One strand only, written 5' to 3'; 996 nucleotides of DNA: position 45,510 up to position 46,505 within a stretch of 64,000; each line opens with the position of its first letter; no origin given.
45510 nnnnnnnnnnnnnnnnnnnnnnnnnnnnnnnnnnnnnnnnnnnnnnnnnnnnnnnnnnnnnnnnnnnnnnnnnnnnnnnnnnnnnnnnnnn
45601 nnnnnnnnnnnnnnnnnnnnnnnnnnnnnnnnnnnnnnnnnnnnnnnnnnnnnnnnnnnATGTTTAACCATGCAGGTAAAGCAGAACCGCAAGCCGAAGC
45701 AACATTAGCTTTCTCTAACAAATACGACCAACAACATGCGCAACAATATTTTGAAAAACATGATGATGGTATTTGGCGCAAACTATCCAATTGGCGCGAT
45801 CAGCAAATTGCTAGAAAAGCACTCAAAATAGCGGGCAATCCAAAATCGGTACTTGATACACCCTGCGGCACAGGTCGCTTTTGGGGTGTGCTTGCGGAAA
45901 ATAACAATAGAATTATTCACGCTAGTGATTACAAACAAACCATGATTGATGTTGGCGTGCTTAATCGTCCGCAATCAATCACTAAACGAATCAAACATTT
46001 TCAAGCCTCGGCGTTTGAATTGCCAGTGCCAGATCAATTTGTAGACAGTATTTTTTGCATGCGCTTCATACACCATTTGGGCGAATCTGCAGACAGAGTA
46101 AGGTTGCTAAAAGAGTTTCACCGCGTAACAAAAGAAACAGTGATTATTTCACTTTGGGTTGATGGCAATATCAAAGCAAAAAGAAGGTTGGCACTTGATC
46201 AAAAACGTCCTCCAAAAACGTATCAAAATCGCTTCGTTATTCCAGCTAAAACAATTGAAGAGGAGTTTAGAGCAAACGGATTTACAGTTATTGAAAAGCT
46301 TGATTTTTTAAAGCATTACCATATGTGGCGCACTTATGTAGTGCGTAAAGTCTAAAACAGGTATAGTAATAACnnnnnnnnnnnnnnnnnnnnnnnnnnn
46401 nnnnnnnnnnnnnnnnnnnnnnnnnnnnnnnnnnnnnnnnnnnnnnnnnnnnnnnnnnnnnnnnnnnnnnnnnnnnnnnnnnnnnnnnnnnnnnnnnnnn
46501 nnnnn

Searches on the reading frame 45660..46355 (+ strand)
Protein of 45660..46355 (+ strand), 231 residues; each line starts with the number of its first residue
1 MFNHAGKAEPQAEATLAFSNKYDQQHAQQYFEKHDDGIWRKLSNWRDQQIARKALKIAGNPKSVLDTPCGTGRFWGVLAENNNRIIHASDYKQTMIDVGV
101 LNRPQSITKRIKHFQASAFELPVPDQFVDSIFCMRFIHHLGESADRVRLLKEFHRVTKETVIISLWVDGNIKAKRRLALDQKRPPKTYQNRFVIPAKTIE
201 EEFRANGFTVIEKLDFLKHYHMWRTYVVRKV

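Call 6: search_protein_families(library=pfam, proteins=[window:45660-46355:+])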
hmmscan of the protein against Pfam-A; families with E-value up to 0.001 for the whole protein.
window:45660-46355:+ (231 aa): 7 families
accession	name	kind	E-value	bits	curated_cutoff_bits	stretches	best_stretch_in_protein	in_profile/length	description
PF08241.18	Methyltransf_11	-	3.1e-13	50.6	21.2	1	65-160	1-90/95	Methyltransferase domain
PF13649.12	Methyltransf_25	-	1.3e-12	48.7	27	1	64-159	1-95/97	Methyltransferase domain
PF13847.12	Methyltransf_31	-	1.1e-07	32.1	27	1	62-164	5-108/145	Methyltransferase domain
PF13489.12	Methyltransf_23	-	1.1e-07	32.1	27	1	47-212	6-163/164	Methyltransferase domain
PF01209.24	Ubie_methyltran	-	3.3e-07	30.3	20.1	1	20-159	18-145/233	ubiE/COQ5 methyltransferase family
PF08242.18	Methyltransf_12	-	2e-06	28.9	30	1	65-159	1-94/98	Methyltransferase domain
PF08003.17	Methyltransf_9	-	2.6e-06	27.1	23.8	1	36-213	95-265/315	Protein of unknown function (DUF1698)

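Call 15: find_homologous_proteins(query=window:45660-46352:+)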
Query window:45660-46352:+ (231 aa): 1364 proteins with E <= 0.001 among 1549 candidates; the best 120 are listed.
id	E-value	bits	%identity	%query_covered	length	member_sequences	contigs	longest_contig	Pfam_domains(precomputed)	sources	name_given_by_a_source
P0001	1.8e-143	494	98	94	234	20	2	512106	PF13847.13,PF13489.13,PF08003.18,PF13649.13,PF01209.25,PF08241.19,PF08242.19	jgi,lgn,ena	-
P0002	1.0e-124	432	81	100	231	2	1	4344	PF13847.13,PF13489.13,PF08003.18,PF13649.13,PF01209.25,PF08241.19,PF08242.19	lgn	-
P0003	2.2e-124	431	80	100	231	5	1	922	PF13847.13,PF13489.13,PF13649.13,PF01209.25,PF08241.19,PF08242.19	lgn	-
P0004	8.0e-124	430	81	100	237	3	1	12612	PF13847.13,PF13489.13,PF13649.13,PF01209.25,PF08241.19,PF08242.19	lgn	-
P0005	4.0e-121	421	77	100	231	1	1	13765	PF13847.13,PF13489.13,PF13649.13,PF01209.25,PF08241.19,PF08242.19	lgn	-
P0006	8.5e-121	420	77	100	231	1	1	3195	PF13847.13,PF13489.13,PF13649.13,PF01209.25,PF08241.19,PF08242.19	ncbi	-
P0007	1.4e-119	416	76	100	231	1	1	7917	PF13847.13,PF13489.13,PF13649.13,PF01209.25,PF08241.19,PF08242.19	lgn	-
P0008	6.1e-118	410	77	95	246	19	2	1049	PF13847.13,PF13489.13,PF13649.13,PF01209.25,PF08241.19,PF08242.19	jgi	-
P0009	1.2e-117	409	74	100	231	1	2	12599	PF13847.13,PF13489.13,PF08003.18,PF13649.13,PF01209.25,PF08241.19,PF08242.19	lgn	-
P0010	3.0e-116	405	78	96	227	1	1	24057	PF13847.13,PF13489.13,PF13649.13,PF01209.25,PF08241.19,PF08242.19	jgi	-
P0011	2.7e-114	398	72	100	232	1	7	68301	PF13847.13,PF13489.13,PF13649.13,PF01209.25,PF08241.19,PF08242.19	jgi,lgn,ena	-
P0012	4.2e-113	394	75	98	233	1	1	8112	PF13847.13,PF13489.13,PF13649.13,PF01209.25,PF08241.19,PF08242.19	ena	-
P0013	4.2e-111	388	73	100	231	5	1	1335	PF13847.13,PF13489.13,PF13649.13,PF01209.25,PF08241.19,PF08242.19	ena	-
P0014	3.7e-110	385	74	94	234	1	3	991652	PF13847.13,PF13489.13,PF13649.13,PF01209.25,PF08241.19,PF08242.19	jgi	jgi:ubiquinone/menaquinone biosynthesis C-methylase UbiE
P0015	5.3e-110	384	74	97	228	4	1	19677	PF13847.13,PF13489.13,PF13649.13,PF01209.25,PF08241.19,PF08242.19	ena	-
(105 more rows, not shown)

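Call 19: find_related_loci(query=A1, collection=genome_contigs, flank=10000)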
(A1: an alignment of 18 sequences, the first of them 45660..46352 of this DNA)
Query A1 (231 aa) in genome_contigs; peptide patterns used: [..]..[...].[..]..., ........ (x = any residue, [..] = any of these).
599 stretches matched a pattern (row limit reached: there are more); 560 encode a relative of the query (tblastn E <= 1e-3); the best 80 are kept; 80 distinct loci.
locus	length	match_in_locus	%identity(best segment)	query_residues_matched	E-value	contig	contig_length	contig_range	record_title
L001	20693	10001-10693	81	1-231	4e-129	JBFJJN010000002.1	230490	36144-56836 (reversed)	MAG: Methylophilaceae bacterium isolate Mix_sand17.2022.03.D.24 k141_214289_length_230490_cov_14.9990, whole genome shot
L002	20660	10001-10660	77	12-231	4e-122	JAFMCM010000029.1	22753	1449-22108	MAG: Methylophilaceae bacterium isolate CPBay_Spr15L08_87 NODE_1263_length_22753_cov_6.751916, whole genome shotgun sequ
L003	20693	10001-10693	67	4-231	6e-110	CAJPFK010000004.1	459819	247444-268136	Methylophilaceae bacterium isolate MTYP genome assembly, contig: CONTIG_4, whole genome shotgun sequence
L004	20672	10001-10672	72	9-231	6e-110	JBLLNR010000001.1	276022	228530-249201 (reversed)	MAG: Methylotenera sp. isolate amkv39 tig00000528, whole genome shotgun sequence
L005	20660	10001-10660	71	11-230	7e-109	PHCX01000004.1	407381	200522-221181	MAG: Betaproteobacteria bacterium HGW-Betaproteobacteria-1 yuki_s1_sub10_scaffold_9, whole genome shotgun sequence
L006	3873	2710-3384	72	8-231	2e-110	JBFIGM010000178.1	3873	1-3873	MAG: Methylophilaceae bacterium isolate Mix_sand11.2021.09.Z.1 k141_1978372_length_3873_cov_19.6490, whole genome shotgu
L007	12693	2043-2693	73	16-231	3e-109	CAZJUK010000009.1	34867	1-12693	MAG TPA_asm: uncultured Methylophilaceae bacterium isolate SRP155585_co1_126 genome assembly, contig: NODE_359_length_34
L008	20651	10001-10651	68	15-231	4e-104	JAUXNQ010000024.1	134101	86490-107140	MAG: Methylotenera sp. isolate C1_maxbin.019 C1_k141_92419, whole genome shotgun sequence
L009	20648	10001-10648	66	16-231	3e-101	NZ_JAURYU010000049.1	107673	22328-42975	MAG: Methylotenera sp. isolate E2_maxbin.024 E2_k141_11506, whole genome shotgun sequence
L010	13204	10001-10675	64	7-231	2e-98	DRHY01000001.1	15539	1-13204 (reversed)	MAG TPA_asm: Methylophaga aminisulfidivorans isolate HyVt-380 HyVt-380_k145_100823, whole genome shotgun sequence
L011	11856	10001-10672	63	9-231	5e-96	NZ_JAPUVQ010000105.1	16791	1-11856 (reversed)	MAG: Accumulibacter sp. isolate MAG Bin208 bin208_73, whole genome shotgun sequence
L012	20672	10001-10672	63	9-231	2e-95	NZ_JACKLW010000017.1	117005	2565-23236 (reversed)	MAG: Accumulibacter sp. isolate HK-STAS-PROT-102 HK-STAS-PROT-102_17, whole genome shotgun sequence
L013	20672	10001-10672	63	9-231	2e-94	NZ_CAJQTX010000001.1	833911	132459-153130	MAG: Candidatus Accumulibacter sp. ACC003 isolate ACC003_d322, whole genome shotgun sequence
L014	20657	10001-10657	62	12-230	6e-93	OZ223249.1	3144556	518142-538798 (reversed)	MAG: uncultured Methylophaga sp. isolate be6ea3e9-5828-4cc7-a1a6-125cee3a2ac1 genome assembly, chromosome: 1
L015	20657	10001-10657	60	12-230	7e-92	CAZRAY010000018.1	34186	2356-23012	MAG TPA_asm: uncultured Piscirickettsiaceae bacterium isolate SRP128015_co1_200 genome assembly, contig: NODE_1304_lengt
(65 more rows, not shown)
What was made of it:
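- Closest known: ColRS control of PP0903. Same: The window methyltransferase is 52-58% identical to the homologues in the Pseudomonas loci (call 19).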

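Call 29: search_protein_families(library=pfam, proteins=[L001:7081-7719:-, L001:5562-7109:-, L001:4846-5526:-, L001:4031-4834:-, L001:3378-3812:-, L007:1056-1697:-])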
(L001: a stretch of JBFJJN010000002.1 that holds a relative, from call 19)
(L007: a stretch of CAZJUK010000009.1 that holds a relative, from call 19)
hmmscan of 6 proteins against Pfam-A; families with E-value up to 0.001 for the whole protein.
L001:7081-7719:- (212 aa): 1 family
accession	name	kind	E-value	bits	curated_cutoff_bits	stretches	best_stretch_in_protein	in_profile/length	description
PF12261.14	T_hemolysin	-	2.2e-54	184.3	27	1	40-207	3-169/174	Thermostable hemolysin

L001:5562-7109:- (515 aa): 2 families
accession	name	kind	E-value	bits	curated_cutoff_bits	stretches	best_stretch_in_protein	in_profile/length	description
PF00501.34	AMP-binding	-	9.2e-44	150.2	29.9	1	25-352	2-359/384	AMP-binding enzyme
PF23562.2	AMP-binding_C_3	-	7.4e-11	42.9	20.8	1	403-514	3-122/124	AMP-binding enzyme C-terminal domain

L001:4846-5526:- (226 aa): 1 family
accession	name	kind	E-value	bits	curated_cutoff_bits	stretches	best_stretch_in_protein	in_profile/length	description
PF14518.11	Haem_oxygenas_2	-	7.8e-32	110.9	28.9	1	39-211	2-176/177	Iron-containing redox enzyme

L001:4031-4834:- (267 aa): 7 families
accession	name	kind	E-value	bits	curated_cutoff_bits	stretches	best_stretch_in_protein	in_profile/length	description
PF00106.31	adh_short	-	1.2e-48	165.7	26.6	1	6-195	1-190/195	short chain dehydrogenase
PF13561.12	adh_short_C2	-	7.7e-30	104.7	27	1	12-196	1-185/236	Enoyl-(Acyl carrier protein) reductase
PF08659.16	KR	-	5.6e-16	59.4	22.6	1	8-171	3-166/180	KR domain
PF01370.27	Epimerase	-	1.8e-05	24.7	20.9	1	8-148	1-124/240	NAD dependent epimerase/dehydratase family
PF13460.12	NAD_binding_10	-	3.1e-05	24.4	27.2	1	12-222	1-182/184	NAD(P)H-binding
PF02558.23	ApbA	-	5.2e-05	23.3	22.2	1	14-87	6-71/150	Ketopantoate reductase PanE/ApbA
PF08643.16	DUF1776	-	0.00074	19.4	25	0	97-182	107-194/294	Fungal family of unknown function (DUF1776)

L001:3378-3812:- (144 aa): 1 family
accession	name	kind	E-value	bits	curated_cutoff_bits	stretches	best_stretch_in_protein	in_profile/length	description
PF03928.20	HbpS-like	-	2.4e-38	131.5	25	1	4-129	2-127/128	Haem degrading protein HbpS-like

L007:1056-1697:- (213 aa): 1 family
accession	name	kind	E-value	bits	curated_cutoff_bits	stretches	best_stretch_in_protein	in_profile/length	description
PF12261.14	T_hemolysin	-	3.1e-52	177.3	27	1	39-207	2-169/174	Thermostable hemolysin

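Call 30: search_protein_families(library=ncbifam, proteins=[window:45660-46355:+])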
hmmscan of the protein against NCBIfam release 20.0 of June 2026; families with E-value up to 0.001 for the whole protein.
window:45660-46355:+ (231 aa): 16 families
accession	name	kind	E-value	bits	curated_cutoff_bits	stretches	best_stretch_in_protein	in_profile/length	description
TIGR01934.1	MenG_MenH_UbiE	subfamily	3.5e-11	42.8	158.35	1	44-161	26-137/223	ubiquinone/menaquinone biosynthesis methyltransferase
NF001244.0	PRK00216.1-5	equivalog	2.6e-08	33.4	216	1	44-161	35-149/236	bifunctional demethylmenaquinone methyltransferase/2-methoxy-6-polyprenyl-1,4-benzoquinol methylase UbiE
NF001243.0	PRK00216.1-4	equivalog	2.8e-07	30.1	235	1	19-160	17-146/237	demethylmenaquinone methyltransferase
TIGR02752.1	MenG_heptapren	equivalog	5.9e-07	29.2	419.85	1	40-159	28-143/231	demethylmenaquinone methyltransferase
NF045667.1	MTase_DVU1556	equivalog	1.3e-06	28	155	1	51-215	11-167/213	DVU_1556 family methyltransferase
TIGR02021.1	BchM-ChlM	equivalog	1.6e-06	27.7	158.9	1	62-165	56-155/218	magnesium protoporphyrin IX methyltransferase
NF004452.0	PRK05785.1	equivalog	2e-06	27.5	207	1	42-171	34-152/228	hypothetical protein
NF041255.1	mycofact_MftM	equivalog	3.4e-06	26.6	200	1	60-164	139-240/289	mycofactocin oligosaccharide methyltransferase MftM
NF011650.0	PRK15068.1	equivalog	7.2e-06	25.1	209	1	39-173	105-236/324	tRNA 5-methoxyuridine(34)/uridine 5-oxyacetic acid(34) synthase CmoB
TIGR00452.1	TIGR00452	equivalog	1.4e-05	24.1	275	1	36-212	97-266/316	tRNA 5-methoxyuridine(34)/uridine 5-oxyacetic acid(34) synthase CmoB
NF001241.0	PRK00216.1-2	equivalog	2.5e-05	24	327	1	44-159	38-141/231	demethylmenaquinone methyltransferase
NF004851.0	PRK06202.1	equivalog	4.4e-05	23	243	1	51-163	52-164/237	hypothetical protein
NF052510.1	methyltran_MpqE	exception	0.0001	21.8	335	1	60-158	46-144/234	methyl-plastoquinone biosynthesis methyltransferase MpqE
NF043040.1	corrin_prot_MT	hypoth_equivalog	0.00011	21.7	180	1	42-158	22-140/216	corrinoid protein-associated methyltransferase CpaM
NF041820.1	daptide_MTase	equivalog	0.00031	20.3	175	0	48-152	24-129/243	daptide-type RiPP biosynthesis methyltransferase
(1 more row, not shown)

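Call 49: find_encoding_contigs(protein=P0001, flank=8000, max_places=2)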
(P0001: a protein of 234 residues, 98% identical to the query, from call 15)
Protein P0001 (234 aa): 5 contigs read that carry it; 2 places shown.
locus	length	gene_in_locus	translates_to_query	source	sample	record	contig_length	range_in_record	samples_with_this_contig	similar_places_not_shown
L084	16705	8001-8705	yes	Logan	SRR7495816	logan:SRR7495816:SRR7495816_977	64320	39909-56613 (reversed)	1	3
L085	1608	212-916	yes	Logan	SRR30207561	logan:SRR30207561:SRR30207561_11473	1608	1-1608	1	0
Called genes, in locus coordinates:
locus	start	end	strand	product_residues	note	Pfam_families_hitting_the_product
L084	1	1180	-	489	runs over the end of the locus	PF05552:MS_channel_1st_1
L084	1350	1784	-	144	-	PF03928:HbpS-like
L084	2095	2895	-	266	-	PF00106:adh_short, PF01370:Epimerase, PF08659:KR, PF13460:NAD_binding_10 (weak), PF13561:adh_short_C2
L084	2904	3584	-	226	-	PF14518:Haem_oxygenas_2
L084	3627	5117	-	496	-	PF00501:AMP-binding, PF23562:AMP-binding_C_3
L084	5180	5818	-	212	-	PF12261:T_hemolysin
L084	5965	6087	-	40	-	-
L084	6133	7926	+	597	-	PF00884:Sulfatase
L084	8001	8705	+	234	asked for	PF01209:Ubie_methyltran (weak), PF08003:Methyltransf_9 (weak), PF13489:Methyltransf_23, PF13847:Methyltransf_31 (weak), PF08241:Methyltransf_11, PF08242:Methyltransf_12 (weak), PF13649:Methyltransf_25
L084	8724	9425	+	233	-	PF01569:PAP2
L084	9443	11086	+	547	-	PF08019:EptA_B_N, PF00884:Sulfatase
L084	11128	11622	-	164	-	-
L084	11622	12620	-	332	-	-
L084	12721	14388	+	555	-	PF02743:dCache_1, PF00512:HisKA, PF02518:HATPase_c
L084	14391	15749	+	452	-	PF00072:Response_reg, PF01078:Mg_chelatase (faint), PF00158:Sigma54_activat, PF14532:Sigma54_activ_2, PF07728:AAA_5 (weak), PF25601:AAA_lid_14, PF02954:HTH_8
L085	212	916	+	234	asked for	PF01209:Ubie_methyltran (weak), PF08003:Methyltransf_9 (weak), PF13489:Methyltransf_23, PF13847:Methyltransf_31 (weak), PF08241:Methyltransf_11, PF08242:Methyltransf_12 (weak), PF13649:Methyltransf_25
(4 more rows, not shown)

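Call 50: find_encoding_contigs(protein=P0005, flank=8000, max_places=2)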
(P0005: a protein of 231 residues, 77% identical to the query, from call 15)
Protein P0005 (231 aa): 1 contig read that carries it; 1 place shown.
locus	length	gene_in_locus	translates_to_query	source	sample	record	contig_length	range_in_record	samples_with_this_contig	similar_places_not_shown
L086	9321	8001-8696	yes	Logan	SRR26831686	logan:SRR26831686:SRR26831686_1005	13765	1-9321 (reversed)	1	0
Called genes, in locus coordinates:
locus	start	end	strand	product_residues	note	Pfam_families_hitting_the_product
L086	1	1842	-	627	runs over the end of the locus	PF13667:ThiC-associated, PF01964:ThiC_Rad_SAM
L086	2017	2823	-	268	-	PF00106:adh_short, PF01370:Epimerase (faint), PF08659:KR, PF13561:adh_short_C2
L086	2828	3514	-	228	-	PF14518:Haem_oxygenas_2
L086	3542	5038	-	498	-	PF00501:AMP-binding, PF23562:AMP-binding_C_3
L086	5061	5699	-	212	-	PF12261:T_hemolysin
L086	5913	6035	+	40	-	-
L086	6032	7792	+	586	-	PF00884:Sulfatase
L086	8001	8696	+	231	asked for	PF01209:Ubie_methyltran (weak), PF13489:Methyltransf_23, PF08241:Methyltransf_11, PF08242:Methyltransf_12, PF13649:Methyltransf_25, PF13847:Methyltransf_31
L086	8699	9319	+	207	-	?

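Call 51: find_encoding_contigs(protein=P0009, flank=8000, max_places=2)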
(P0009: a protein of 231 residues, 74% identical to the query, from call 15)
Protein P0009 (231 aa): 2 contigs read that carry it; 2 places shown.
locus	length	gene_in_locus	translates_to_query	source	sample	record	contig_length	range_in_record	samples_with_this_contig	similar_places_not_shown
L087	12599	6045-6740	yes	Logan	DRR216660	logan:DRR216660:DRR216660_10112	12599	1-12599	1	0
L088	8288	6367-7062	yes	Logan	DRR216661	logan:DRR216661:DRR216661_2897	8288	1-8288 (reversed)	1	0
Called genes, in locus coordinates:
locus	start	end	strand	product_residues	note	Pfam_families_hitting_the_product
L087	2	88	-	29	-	?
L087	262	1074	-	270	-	PF00106:adh_short, PF01370:Epimerase (weak), PF08659:KR, PF13460:NAD_binding_10 (weak), PF13561:adh_short_C2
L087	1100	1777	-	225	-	PF14518:Haem_oxygenas_2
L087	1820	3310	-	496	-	PF00501:AMP-binding, PF23562:AMP-binding_C_3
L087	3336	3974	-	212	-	PF12261:T_hemolysin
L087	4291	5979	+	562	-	PF00884:Sulfatase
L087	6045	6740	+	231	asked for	PF01209:Ubie_methyltran (weak), PF08003:Methyltransf_9 (weak), PF13489:Methyltransf_23, PF08241:Methyltransf_11, PF08242:Methyltransf_12 (weak), PF13649:Methyltransf_25, PF13847:Methyltransf_31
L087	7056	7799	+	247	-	PF01569:PAP2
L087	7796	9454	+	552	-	PF08019:EptA_B_N, PF00884:Sulfatase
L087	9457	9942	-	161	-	-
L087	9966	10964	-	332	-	-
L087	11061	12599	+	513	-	?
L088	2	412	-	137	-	?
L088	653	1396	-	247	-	PF00106:adh_short, PF01370:Epimerase (weak), PF08659:KR, PF13460:NAD_binding_10 (weak), PF13561:adh_short_C2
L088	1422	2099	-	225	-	PF14518:Haem_oxygenas_2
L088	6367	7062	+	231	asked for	PF01209:Ubie_methyltran (weak), PF08003:Methyltransf_9 (weak), PF13489:Methyltransf_23, PF08241:Methyltransf_11, PF08242:Methyltransf_12 (weak), PF13649:Methyltransf_25, PF13847:Methyltransf_31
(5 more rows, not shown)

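Call 52: find_encoding_contigs(protein=P0011, flank=8000, max_places=2)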
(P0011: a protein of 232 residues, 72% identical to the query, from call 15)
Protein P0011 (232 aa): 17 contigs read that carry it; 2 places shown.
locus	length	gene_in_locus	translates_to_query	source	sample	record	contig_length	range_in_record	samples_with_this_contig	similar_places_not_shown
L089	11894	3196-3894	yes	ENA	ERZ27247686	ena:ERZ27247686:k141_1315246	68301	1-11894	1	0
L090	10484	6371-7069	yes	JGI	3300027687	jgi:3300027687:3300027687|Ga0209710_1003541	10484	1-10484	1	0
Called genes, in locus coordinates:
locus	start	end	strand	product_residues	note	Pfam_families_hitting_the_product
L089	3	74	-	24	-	?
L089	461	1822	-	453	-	PF08521:2CSK_N (faint), PF26769:HAMP_PhoQ (weak), PF00512:HisKA, PF02518:HATPase_c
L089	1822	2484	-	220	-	PF00072:Response_reg, PF00486:Trans_reg_C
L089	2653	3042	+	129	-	-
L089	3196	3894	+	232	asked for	PF01209:Ubie_methyltran, PF13489:Methyltransf_23, PF08241:Methyltransf_11, PF08242:Methyltransf_12, PF13649:Methyltransf_25, PF13847:Methyltransf_31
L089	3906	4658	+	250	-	PF01569:PAP2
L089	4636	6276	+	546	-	PF08019:EptA_B_N, PF00884:Sulfatase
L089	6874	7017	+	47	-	-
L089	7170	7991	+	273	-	PF02878:PGM_PMM_I, PF02880:PGM_PMM_III (weak)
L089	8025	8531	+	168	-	PF24947:PGM1_C_vert_fung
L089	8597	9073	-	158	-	PF13650:Asp_protease_2, PF13975:gag-asp_proteas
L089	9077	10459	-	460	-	PF02878:PGM_PMM_I, PF02879:PGM_PMM_II, PF02880:PGM_PMM_III, PF00408:PGM_PMM_IV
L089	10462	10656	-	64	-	PF04384:Fe-S_assembly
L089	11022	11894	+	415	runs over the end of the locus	PF00464:SHMT, PF00155:Aminotran_1_2, PF00266:Aminotran_5 (weak)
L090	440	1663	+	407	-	PF13356:Arm-DNA-bind_3, PF00589:Phage_integrase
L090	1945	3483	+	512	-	-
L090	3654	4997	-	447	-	PF26769:HAMP_PhoQ (weak), PF00512:HisKA, PF02518:HATPase_c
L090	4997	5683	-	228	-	PF00072:Response_reg, PF00486:Trans_reg_C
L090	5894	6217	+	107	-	-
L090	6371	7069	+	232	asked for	PF01209:Ubie_methyltran, PF13489:Methyltransf_23, PF08241:Methyltransf_11, PF08242:Methyltransf_12, PF13649:Methyltransf_25, PF13847:Methyltransf_31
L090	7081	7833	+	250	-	PF01569:PAP2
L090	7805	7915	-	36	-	-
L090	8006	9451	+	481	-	PF08019:EptA_B_N, PF00884:Sulfatase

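Call 83: search_protein_families(library=pfam, proteins=[L003:5536-6255:+, L003:6234-7778:+, L003:7741-8448:+, L003:8445-9245:+, L003:9279-9935:+, L003:9938-10708:+, L003:10705-11547:+, L003:11544-13529:+, L003:13532-14263:+])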
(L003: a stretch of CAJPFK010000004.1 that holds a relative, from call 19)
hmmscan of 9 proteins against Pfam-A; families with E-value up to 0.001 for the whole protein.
L003:5536-6255:+ (239 aa): 1 family
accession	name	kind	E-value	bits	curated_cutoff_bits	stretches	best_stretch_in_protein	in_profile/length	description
PF12261.14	T_hemolysin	-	3.7e-59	199.9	27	1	61-228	3-169/174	Thermostable hemolysin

L003:6234-7778:+ (514 aa): 3 families
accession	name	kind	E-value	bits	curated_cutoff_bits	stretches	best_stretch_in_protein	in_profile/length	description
PF00501.34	AMP-binding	-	9.3e-52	176.5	29.9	1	20-354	4-375/384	AMP-binding enzyme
PF23562.2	AMP-binding_C_3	-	1.7e-10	41.8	20.8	1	397-509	3-123/124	AMP-binding enzyme C-terminal domain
PF13193.12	AMP-binding_C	-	0.00035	21.9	24.5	0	411-472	2-66/76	AMP-binding enzyme C-terminal domain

L003:7741-8448:+ (235 aa): 1 family
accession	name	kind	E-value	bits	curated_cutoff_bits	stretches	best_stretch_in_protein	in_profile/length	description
PF14518.11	Haem_oxygenas_2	-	1.5e-33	116.5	28.9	1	47-214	2-176/177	Iron-containing redox enzyme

L003:8445-9245:+ (266 aa): 5 families
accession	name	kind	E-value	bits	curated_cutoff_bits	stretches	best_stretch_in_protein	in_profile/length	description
PF00106.31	adh_short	-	6.9e-50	169.7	26.6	1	6-195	1-190/195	short chain dehydrogenase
PF13561.12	adh_short_C2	-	9e-33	114.2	27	1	12-202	1-193/236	Enoyl-(Acyl carrier protein) reductase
PF08659.16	KR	-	7.5e-15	55.7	22.6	1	8-171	3-166/180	KR domain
PF01370.27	Epimerase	-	5.3e-05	23.2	20.9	1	8-144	1-120/240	NAD dependent epimerase/dehydratase family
PF08643.16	DUF1776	-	0.00013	21.9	25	1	64-182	76-194/294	Fungal family of unknown function (DUF1776)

L003:9279-9935:+ (218 aa): 7 families
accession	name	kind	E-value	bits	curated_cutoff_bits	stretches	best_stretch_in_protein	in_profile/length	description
PF14559.12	TPR_19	-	2.2e-08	34.7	25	1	141-192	5-56/68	Tetratricopeptide repeat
PF13181.12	TPR_8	-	3e-07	30.5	25.7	0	141-159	15-33/34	Tetratricopeptide repeat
PF13428.12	TPR_14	-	1.4e-05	25.8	23.5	0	165-193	5-33/44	Tetratricopeptide repeat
PF07719.23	TPR_2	-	2.3e-05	24.6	27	0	141-159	15-33/34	Tetratricopeptide repeat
PF00515.34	TPR_1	-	3.1e-05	24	27.8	0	174-188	14-28/34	Tetratricopeptide repeat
PF13176.12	TPR_7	-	4.2e-05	23.7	27.9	0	169-195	7-33/36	Tetratricopeptide repeat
PF13424.12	TPR_12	-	0.00028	21.5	30.1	0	167-189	9-31/77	Tetratricopeptide repeat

L003:9938-10708:+ (256 aa): 6 families
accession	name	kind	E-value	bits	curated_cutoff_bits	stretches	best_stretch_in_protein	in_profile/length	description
PF08241.18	Methyltransf_11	-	3.6e-14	53.6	21.2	1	86-180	1-89/95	Methyltransferase domain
PF13649.12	Methyltransf_25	-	5e-14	53.2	27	1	85-179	1-94/97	Methyltransferase domain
PF01209.24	Ubie_methyltran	-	1.8e-07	31.2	20.1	1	65-179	34-144/233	ubiE/COQ5 methyltransferase family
PF08242.18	Methyltransf_12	-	2.9e-07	31.6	30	1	86-179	1-93/98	Methyltransferase domain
PF13847.12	Methyltransf_31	-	6.4e-07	29.6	27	1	84-186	6-112/145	Methyltransferase domain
PF13489.12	Methyltransf_23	-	7.9e-06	26.1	27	1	66-232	4-162/164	Methyltransferase domain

L003:10705-11547:+ (280 aa): 1 family
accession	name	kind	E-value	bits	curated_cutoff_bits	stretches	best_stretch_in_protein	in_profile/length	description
PF06293.20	Kdo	-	5.1e-38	131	21.3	1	27-235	3-207/207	Lipopolysaccharide kinase (Kdo/WaaP) family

L003:11544-13529:+ (661 aa): 3 families
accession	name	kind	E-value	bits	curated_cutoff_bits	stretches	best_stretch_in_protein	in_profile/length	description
PF00884.28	Sulfatase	-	8.6e-45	153.8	25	1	286-555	1-301/301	Sulfatase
PF01663.27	Phosphodiest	-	5e-05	23.5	23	0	469-506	184-221/342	Type I phosphodiesterase / nucleotide pyrophosphatase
PF13803.12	DUF4184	-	0.00067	19.9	25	0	66-196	69-195/229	Domain of unknown function (DUF4184)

L003:13532-14263:+ (243 aa): 1 family
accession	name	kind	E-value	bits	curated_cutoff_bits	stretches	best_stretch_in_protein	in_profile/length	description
PF01569.27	PAP2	-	4.9e-06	26.8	27.2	1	107-231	5-124/130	PAP2 superfamily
